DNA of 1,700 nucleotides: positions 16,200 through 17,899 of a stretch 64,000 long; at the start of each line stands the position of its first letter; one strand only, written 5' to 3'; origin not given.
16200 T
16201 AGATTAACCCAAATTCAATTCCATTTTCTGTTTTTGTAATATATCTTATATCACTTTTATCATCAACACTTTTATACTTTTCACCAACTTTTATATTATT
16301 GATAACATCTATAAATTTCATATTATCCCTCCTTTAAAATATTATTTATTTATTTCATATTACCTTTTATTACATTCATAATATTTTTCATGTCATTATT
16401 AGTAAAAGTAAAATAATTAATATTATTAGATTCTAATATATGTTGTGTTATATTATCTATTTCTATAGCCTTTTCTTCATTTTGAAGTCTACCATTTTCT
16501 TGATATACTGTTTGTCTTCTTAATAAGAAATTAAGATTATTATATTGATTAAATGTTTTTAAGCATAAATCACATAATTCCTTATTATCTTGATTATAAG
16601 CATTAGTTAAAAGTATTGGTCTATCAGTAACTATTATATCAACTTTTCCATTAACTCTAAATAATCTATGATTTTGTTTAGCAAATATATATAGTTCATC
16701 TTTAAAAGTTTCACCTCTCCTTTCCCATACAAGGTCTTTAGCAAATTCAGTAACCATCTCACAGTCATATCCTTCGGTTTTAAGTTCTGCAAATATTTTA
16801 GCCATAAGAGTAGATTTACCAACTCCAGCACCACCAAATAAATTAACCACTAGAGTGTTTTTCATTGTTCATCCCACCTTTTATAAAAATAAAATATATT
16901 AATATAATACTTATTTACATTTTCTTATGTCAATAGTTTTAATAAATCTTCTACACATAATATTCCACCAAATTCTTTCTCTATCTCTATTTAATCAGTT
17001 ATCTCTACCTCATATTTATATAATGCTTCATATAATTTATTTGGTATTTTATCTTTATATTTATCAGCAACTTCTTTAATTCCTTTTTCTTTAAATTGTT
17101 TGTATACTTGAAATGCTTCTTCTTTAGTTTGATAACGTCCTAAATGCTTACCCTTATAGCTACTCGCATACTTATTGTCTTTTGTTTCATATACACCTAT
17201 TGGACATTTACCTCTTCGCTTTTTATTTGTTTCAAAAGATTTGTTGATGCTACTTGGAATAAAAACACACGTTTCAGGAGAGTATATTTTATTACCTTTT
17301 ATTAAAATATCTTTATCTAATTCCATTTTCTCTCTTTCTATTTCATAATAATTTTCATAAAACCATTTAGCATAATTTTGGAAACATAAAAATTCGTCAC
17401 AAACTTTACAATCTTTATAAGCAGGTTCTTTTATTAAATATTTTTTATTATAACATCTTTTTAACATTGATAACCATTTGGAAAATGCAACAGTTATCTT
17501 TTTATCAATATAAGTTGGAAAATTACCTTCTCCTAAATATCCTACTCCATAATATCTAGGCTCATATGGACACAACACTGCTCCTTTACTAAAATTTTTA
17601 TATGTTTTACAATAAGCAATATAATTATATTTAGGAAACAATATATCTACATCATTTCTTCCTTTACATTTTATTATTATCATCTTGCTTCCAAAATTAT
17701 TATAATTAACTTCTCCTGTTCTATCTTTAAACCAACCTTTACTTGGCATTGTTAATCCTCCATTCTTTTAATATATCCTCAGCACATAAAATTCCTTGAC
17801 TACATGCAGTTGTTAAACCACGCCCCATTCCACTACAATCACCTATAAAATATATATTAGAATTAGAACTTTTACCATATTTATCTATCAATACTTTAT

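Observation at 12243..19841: Phage-encoded uracil permease embedded in a pyrimidine-salvage cluster (ThyX, dCMP deaminase, dUTPase)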

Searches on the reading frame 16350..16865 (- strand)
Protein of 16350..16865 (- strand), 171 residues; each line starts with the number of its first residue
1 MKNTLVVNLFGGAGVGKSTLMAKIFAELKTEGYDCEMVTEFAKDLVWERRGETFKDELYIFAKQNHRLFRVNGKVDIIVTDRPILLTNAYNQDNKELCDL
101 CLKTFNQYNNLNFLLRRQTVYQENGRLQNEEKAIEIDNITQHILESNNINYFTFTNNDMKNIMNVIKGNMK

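Call 3: search_protein_families(library=pfam, proteins=[window:16350-16865:-], max_evalue=0.01)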
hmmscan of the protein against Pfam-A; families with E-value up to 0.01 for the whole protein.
window:16350-16865:- (171 aa): 8 families
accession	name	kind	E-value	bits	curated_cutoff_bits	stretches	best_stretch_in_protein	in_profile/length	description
PF13521.12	AAA_28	-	1.1e-11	45.7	27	1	7-158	2-160/164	AAA domain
PF00931.28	NB-ARC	-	0.00026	20.8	23.5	1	4-36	18-52/248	NB-ARC domain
PF06279.16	DUF1033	-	0.00029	21.5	25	1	39-132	18-107/118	Protein of unknown function (DUF1033)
PF03266.21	NTPase_1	-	0.0019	18.5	23.9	1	9-35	4-30/168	NTPase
PF05729.18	NACHT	-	0.0022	18.3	26.7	1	6-36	2-32/167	NACHT domain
PF24883.2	NPHP3_N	-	0.0048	17.5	24.8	0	8-37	26-55/164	Nephrocystin 3, N-terminal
PF07693.20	KAP_NTPase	-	0.008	15.9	20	0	2-128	18-48/293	KAP family P-loop domain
PF20720.3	nSTAND3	-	0.0084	16.3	27.2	0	5-39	18-52/155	Novel STAND NTPase 3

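Call 4: search_protein_families(library=ncbifam, proteins=[window:16350-16865:-], max_evalue=0.01)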
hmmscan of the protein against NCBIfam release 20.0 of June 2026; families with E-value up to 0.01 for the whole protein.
window:16350-16865:- (171 aa): 4 families
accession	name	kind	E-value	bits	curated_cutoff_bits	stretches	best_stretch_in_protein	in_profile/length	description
TIGR01526.1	nadR_NMN_Atrans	equivalog_domain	2.5e-05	23.7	341.15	1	6-160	164-322/325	nicotinamide-nucleotide adenylyltransferase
NF010248.0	PRK13695.1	equivalog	0.0052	16.5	156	1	7-36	6-35/180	NTPase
NF010068.0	PRK13548.1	equivalog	0.0052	15.9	261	0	4-40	31-67/261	heme ABC transporter ATP-binding protein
TIGR00750.1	lao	equivalog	0.0056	15.8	240.75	0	3-36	33-66/300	methylmalonyl Co-A mutase-associated GTPase MeaB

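Call 9: search_protein_families(library=phrogs, proteins=[window:16350-16865:-], max_evalue=0.001)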
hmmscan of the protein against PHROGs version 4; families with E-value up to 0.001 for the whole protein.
window:16350-16865:- (171 aa): 3 families
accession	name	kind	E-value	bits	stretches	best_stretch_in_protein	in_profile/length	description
phrog_2107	-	other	5.7e-22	79.4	1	3-169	2-194/201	thymidylate kinase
phrog_761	-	other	1.8e-05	25.6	1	6-96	21-120/362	thymidylate kinase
phrog_3462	-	moron, auxiliary metabolic gene and host takeover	0.0008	19.7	1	7-160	169-327/346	nicotinamide-nucleotide adenylyltransferase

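Call 60: search_solved_structures(query=window:16350-16865:-, max_evalue=1)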
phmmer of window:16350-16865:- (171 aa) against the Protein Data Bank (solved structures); distinct sequences matched with E-value up to 1: 6.
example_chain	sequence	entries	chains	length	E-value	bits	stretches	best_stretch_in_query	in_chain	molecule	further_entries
3cmu_A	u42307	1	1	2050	1.2e-13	54.7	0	6-59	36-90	Protein recA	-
3cmt_A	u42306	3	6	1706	2.8e-11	46.9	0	6-59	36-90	Protein recA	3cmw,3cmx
3cmv_A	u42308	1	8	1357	8e-09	39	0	6-59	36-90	Protein recA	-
5h7c_A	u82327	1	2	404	0.00031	24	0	21-60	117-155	Immunoglobulin G-binding protein A, DHR14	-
5cwh_A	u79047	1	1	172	0.0075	19.5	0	21-61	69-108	Designed helical repeat protein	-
5h78_A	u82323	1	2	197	0.016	18.5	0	21-61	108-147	cAMP-dependent protein kinase type II-alpha regulatory subunit,DHR14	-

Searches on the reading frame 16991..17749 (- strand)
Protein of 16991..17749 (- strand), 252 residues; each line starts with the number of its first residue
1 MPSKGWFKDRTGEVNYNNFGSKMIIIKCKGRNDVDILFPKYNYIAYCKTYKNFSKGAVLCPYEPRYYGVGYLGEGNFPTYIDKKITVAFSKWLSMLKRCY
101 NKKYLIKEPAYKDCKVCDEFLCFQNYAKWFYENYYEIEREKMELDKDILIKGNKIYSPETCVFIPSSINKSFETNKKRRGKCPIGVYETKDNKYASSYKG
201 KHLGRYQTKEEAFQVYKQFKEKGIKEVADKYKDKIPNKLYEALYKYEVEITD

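Call 3: search_protein_families(library=pfam, proteins=[window:16991-17749:-], max_evalue=0.01)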
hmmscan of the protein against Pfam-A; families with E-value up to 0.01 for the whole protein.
window:16991-17749:- (252 aa): 0 families

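Call 4: search_protein_families(library=ncbifam, proteins=[window:16991-17749:-], max_evalue=0.01)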
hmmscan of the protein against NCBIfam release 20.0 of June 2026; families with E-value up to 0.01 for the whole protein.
window:16991-17749:- (252 aa): 0 families

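Call 9: search_protein_families(library=phrogs, proteins=[window:16991-17749:-], max_evalue=0.001)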
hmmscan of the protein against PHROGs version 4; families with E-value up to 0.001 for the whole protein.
window:16991-17749:- (252 aa): 7 families
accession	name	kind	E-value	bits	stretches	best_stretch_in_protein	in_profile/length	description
phrog_953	-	DNA, RNA and nucleotide metabolism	6e-57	194.8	1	76-250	208-388/420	HNH endonuclease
phrog_374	-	DNA, RNA and nucleotide metabolism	4.4e-42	145.7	1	86-251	270-436/617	HNH endonuclease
phrog_2081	-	DNA, RNA and nucleotide metabolism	9.7e-27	95.2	1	36-192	52-217/433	HNH endonuclease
phrog_30929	-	unknown function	4.2e-17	63.2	1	90-238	40-191/413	-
phrog_3377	-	DNA, RNA and nucleotide metabolism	9.6e-08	33.1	1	84-173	10-94/196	HNH endonuclease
phrog_899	-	unknown function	2.3e-06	28.8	1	126-233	58-121/221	-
phrog_8790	-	DNA, RNA and nucleotide metabolism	7.2e-05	23.8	1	84-210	21-139/241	restriction endonuclease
